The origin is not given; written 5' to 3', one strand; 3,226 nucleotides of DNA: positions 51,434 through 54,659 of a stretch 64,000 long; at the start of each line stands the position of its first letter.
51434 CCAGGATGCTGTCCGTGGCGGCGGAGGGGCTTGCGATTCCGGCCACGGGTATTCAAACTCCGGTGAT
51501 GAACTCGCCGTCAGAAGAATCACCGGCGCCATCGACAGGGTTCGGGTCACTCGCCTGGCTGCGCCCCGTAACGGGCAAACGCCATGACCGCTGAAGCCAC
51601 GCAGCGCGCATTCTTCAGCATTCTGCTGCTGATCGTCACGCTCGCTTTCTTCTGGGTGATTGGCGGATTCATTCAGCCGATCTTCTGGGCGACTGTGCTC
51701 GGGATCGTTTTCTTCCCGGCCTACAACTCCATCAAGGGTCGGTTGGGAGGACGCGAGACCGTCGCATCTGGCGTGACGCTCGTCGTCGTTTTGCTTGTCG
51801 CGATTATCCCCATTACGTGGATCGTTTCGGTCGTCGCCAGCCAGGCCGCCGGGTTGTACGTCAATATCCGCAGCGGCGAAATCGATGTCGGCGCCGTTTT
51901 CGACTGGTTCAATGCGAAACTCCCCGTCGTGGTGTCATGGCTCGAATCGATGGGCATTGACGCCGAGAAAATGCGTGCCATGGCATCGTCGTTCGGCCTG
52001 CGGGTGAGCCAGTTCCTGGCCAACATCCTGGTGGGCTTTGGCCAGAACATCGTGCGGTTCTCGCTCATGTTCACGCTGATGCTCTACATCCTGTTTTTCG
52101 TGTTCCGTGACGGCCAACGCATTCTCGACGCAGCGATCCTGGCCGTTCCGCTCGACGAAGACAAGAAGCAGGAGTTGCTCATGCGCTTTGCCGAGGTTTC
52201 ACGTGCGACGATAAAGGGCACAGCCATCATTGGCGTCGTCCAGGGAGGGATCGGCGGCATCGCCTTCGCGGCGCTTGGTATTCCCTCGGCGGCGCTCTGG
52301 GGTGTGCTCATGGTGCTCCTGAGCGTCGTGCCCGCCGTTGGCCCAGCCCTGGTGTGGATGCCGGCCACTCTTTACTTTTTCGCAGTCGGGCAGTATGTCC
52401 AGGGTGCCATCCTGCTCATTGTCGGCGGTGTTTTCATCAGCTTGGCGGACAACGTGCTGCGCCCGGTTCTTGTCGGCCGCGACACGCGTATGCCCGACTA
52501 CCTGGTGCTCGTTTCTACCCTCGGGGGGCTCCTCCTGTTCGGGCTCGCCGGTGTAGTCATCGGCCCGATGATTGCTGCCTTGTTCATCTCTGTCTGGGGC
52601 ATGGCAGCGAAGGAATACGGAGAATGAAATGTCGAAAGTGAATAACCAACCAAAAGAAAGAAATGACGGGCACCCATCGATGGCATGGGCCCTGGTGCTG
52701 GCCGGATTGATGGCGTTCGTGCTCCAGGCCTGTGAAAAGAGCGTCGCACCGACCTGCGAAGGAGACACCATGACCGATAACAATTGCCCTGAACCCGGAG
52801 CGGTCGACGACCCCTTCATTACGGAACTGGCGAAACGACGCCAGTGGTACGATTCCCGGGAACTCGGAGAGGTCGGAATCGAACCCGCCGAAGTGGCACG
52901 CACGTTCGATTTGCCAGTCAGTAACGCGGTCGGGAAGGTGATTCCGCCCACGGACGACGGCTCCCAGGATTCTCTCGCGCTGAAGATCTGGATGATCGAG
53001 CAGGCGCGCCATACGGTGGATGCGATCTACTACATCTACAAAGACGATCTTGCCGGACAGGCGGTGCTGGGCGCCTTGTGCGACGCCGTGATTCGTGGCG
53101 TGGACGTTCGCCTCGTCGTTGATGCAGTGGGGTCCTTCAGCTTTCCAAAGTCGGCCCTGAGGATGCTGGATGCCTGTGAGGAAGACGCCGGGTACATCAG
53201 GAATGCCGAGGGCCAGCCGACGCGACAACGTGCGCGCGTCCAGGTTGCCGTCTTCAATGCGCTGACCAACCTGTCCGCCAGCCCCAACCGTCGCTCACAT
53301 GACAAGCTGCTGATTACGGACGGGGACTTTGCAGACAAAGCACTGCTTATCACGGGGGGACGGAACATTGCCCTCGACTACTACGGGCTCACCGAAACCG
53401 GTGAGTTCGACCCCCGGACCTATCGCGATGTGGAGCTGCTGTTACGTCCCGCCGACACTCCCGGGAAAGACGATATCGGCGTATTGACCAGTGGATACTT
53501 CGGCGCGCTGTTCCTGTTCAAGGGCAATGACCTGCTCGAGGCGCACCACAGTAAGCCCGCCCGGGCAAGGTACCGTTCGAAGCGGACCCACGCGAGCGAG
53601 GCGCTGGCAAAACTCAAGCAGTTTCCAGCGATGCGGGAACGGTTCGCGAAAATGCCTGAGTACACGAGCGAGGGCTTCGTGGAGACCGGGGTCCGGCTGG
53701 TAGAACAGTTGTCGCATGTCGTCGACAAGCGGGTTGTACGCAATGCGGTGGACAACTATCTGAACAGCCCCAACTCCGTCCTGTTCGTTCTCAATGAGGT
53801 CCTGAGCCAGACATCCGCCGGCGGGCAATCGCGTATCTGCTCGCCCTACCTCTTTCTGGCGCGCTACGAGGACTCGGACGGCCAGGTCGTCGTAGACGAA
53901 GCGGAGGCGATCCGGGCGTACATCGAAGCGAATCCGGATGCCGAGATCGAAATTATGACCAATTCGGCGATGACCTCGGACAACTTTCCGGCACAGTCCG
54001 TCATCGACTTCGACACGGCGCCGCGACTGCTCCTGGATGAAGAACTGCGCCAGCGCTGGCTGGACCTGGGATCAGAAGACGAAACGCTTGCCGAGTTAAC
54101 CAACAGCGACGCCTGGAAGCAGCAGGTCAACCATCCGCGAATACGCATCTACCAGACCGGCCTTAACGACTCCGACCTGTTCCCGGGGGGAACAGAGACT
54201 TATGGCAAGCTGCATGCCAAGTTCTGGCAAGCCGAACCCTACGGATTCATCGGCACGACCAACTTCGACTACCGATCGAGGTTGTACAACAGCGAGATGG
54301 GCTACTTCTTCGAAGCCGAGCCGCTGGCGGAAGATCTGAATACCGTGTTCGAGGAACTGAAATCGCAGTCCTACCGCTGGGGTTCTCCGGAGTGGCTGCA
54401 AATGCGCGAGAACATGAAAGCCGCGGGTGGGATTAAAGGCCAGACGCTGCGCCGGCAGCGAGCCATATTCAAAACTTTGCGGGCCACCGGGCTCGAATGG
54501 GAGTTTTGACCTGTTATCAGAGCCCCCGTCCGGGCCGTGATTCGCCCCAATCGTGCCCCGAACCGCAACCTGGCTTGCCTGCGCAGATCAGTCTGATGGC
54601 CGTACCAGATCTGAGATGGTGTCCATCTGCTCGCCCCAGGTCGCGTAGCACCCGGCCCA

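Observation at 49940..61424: Dense envelope phospholipid-enzyme cluster: four HKD/PLD proteins, lipin-like phosphatase, EEP phosphodiesterase, HdeD, AI-2E permease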

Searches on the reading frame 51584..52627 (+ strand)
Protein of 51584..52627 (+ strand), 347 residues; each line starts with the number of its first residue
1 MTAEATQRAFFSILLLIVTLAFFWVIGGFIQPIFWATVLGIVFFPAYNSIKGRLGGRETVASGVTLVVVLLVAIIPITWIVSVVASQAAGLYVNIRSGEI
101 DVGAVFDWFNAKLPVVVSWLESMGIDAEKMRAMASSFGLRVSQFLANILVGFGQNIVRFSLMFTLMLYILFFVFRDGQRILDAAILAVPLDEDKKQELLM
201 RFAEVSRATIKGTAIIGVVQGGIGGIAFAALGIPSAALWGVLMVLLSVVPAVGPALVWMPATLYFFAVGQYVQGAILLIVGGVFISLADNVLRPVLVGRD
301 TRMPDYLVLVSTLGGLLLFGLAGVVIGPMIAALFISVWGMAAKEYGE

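Call 3: search_protein_families(library=pfam, proteins=[window:51584-52627:+], max_evalue=0.01)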
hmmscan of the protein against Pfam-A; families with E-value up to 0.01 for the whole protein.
window:51584-52627:+ (347 aa): 1 family
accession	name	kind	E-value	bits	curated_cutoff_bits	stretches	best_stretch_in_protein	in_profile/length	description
PF01594.21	AI-2E_transport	-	2.6e-42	145.6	34.3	1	13-335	5-320/327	AI-2E family transporter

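Call 4: search_protein_families(library=ncbifam, proteins=[window:51584-52627:+], max_evalue=0.01)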
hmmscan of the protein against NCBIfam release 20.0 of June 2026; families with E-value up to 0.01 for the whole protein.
window:51584-52627:+ (347 aa): 2 families
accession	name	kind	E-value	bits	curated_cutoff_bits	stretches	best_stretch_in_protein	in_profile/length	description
NF008216.0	PRK10983.1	equivalog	7.8e-34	117.5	305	1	8-334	12-337/370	AI-2E family transporter YdiK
TIGR02872.1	spore_ytvI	equivalog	1.2e-20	74.2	198.15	1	12-334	5-332/341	sporulation integral membrane protein YtvI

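Call 76: search_protein_families(library=padloc, proteins=[window:51584-52627:+], max_evalue=0.001)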
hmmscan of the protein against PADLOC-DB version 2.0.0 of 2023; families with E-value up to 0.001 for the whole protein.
window:51584-52627:+ (347 aa): 0 families

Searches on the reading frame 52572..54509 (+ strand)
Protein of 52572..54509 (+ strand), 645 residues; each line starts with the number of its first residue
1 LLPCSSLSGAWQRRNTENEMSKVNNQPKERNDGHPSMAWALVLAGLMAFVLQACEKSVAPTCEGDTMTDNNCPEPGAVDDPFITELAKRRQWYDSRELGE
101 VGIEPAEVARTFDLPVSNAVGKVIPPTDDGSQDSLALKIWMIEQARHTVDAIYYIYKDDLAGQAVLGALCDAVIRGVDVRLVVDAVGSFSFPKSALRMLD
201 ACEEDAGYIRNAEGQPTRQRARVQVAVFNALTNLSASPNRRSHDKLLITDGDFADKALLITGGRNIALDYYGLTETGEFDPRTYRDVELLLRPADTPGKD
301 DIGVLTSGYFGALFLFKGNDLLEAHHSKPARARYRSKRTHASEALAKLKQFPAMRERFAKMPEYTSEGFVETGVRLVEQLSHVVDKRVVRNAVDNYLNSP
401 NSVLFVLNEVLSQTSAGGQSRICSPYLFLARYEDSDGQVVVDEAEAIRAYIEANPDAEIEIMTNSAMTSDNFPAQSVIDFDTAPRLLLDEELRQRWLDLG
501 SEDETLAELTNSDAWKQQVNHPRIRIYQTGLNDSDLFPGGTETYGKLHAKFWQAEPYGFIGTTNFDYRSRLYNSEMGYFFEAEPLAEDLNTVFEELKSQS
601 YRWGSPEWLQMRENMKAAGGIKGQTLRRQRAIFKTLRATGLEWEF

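Call 3: search_protein_families(library=pfam, proteins=[window:52572-54509:+], max_evalue=0.01)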
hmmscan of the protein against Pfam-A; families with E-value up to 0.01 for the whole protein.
window:52572-54509:+ (645 aa): 1 family
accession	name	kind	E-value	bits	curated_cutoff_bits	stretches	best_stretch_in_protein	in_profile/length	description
PF13091.12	PLDc_2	-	4.5e-15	56.1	27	2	141-266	4-100/132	PLD-like domain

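Call 4: search_protein_families(library=ncbifam, proteins=[window:52572-54509:+], max_evalue=0.01)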
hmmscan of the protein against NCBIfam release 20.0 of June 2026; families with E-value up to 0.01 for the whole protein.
window:52572-54509:+ (645 aa): 4 families
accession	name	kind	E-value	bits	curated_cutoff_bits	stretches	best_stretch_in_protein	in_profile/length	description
TIGR04265.1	bac_cardiolipin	equivalog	5.2e-13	48.8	290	1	132-273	128-247/483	cardiolipin synthase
NF009107.0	PRK12452.1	equivalog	3.4e-11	42.6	787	1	138-273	155-268/509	cardiolipin synthase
NF038319.1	DISARM_DrmC_I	equivalog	2.5e-05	23.9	133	0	513-597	157-235/236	DISARM system phospholipase D-like protein DrmC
NF008427.0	PRK11263.1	equivalog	0.0017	17.5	281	1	141-199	27-85/409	cardiolipin synthase ClsB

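Call 76: search_protein_families(library=padloc, proteins=[window:52629-54509:+], max_evalue=0.001)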
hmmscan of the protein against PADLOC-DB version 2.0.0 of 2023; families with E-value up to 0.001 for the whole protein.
window:52629-54509:+ (626 aa): 1 family
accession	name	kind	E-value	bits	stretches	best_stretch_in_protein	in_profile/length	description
PDLC02597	DrmC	-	2.8e-05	22.1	0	494-574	157-232/242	DrmC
